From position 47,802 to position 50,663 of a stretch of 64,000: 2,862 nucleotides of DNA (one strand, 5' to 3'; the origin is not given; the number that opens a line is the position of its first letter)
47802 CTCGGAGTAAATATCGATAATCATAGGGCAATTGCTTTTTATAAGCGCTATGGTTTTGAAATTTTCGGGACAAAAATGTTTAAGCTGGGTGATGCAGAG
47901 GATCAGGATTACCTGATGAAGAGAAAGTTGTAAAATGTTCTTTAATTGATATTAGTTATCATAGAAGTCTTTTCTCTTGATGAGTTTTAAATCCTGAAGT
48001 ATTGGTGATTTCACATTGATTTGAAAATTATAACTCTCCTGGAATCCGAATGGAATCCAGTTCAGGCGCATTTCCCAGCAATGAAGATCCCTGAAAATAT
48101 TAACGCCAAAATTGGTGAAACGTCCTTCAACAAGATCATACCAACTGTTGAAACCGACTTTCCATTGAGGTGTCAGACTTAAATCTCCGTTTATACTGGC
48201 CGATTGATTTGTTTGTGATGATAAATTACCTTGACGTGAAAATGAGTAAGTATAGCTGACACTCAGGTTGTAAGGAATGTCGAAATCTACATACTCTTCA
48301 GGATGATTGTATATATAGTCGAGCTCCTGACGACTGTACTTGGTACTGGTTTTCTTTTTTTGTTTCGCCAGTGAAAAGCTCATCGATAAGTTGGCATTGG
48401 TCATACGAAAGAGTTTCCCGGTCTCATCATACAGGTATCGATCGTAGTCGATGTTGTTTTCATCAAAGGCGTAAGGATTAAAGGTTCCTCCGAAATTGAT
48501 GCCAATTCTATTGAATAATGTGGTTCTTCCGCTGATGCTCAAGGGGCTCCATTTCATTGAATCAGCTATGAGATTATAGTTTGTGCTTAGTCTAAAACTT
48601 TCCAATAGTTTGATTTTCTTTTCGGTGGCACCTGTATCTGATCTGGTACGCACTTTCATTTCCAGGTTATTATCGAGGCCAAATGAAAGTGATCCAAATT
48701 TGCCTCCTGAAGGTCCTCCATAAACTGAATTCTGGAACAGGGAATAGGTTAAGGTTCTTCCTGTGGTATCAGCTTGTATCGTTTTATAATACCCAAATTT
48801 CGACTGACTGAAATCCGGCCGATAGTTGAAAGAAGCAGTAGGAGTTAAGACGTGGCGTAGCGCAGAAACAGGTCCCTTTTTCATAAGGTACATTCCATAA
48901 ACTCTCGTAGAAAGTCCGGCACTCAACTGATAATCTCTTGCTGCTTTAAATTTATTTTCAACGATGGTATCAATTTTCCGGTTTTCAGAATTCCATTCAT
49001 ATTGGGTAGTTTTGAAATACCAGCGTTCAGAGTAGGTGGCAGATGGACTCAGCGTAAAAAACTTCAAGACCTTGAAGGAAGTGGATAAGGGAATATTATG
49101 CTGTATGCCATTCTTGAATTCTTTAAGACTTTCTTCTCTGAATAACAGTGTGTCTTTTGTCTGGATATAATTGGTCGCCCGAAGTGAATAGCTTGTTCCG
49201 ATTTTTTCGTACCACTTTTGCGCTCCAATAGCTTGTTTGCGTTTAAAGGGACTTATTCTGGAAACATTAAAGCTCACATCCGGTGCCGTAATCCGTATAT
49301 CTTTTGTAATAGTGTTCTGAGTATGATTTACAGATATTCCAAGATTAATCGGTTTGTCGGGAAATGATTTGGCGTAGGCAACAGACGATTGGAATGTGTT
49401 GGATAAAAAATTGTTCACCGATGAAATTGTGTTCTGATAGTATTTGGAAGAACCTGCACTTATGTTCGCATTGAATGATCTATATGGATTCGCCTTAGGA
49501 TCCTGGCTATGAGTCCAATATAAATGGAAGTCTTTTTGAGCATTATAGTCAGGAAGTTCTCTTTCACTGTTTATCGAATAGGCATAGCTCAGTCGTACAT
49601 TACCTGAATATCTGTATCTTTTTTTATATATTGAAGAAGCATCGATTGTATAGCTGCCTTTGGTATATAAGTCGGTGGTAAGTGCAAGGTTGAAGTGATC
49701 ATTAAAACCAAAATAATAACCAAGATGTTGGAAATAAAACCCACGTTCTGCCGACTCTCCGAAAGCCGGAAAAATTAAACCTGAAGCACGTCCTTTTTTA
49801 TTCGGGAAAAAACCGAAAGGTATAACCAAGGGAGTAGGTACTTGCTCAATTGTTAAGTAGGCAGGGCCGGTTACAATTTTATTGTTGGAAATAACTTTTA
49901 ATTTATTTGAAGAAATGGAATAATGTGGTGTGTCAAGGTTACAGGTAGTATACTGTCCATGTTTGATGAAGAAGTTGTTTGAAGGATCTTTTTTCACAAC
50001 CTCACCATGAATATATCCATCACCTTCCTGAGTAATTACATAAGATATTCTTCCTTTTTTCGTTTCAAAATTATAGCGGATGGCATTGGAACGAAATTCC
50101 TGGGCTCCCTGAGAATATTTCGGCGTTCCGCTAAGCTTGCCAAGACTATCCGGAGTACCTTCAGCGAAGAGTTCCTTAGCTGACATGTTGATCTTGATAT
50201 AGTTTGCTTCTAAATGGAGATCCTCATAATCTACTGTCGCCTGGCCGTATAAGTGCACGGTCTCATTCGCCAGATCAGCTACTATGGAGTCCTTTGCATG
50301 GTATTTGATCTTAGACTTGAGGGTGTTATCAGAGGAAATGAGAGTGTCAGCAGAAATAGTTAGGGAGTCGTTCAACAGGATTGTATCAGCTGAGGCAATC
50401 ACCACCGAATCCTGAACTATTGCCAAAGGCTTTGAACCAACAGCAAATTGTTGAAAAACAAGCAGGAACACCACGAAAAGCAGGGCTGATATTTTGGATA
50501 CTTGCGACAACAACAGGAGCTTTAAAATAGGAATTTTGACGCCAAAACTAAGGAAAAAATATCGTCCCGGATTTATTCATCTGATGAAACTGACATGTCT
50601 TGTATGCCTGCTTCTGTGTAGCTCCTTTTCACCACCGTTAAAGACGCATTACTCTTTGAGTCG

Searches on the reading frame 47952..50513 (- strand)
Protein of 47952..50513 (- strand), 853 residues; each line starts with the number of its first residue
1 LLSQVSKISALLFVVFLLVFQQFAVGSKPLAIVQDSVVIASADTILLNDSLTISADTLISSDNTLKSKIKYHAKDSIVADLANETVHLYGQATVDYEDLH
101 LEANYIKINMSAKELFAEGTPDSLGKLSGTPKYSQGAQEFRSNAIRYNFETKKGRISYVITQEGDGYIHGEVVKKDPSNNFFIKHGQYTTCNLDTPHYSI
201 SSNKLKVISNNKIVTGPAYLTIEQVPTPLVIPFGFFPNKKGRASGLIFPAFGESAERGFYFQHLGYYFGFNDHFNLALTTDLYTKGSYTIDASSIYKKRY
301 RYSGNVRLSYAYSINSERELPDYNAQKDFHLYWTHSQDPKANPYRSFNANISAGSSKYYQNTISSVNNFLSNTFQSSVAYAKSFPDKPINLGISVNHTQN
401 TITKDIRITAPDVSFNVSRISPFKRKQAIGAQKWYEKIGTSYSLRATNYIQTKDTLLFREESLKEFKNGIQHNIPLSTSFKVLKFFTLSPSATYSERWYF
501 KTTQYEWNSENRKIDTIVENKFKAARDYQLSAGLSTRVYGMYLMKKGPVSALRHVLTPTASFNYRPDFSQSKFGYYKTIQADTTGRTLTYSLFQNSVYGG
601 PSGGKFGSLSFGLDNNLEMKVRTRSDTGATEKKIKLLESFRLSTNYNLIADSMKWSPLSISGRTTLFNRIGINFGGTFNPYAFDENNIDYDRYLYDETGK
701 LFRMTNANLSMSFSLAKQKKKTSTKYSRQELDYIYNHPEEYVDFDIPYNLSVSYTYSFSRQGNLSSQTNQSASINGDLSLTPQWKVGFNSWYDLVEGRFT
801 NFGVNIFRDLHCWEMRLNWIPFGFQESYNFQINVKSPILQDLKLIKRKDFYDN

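Call 58: search_protein_families(library=pfam, proteins=[window:47952-50513:-], max_evalue=0.00001)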
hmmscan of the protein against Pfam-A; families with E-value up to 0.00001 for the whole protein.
window:47952-50513:- (853 aa): 1 family
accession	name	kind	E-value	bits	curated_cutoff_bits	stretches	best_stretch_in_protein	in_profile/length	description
PF19838.5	LptD_2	-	5.1e-176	586.3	22.5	1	213-681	1-464/464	LptD protein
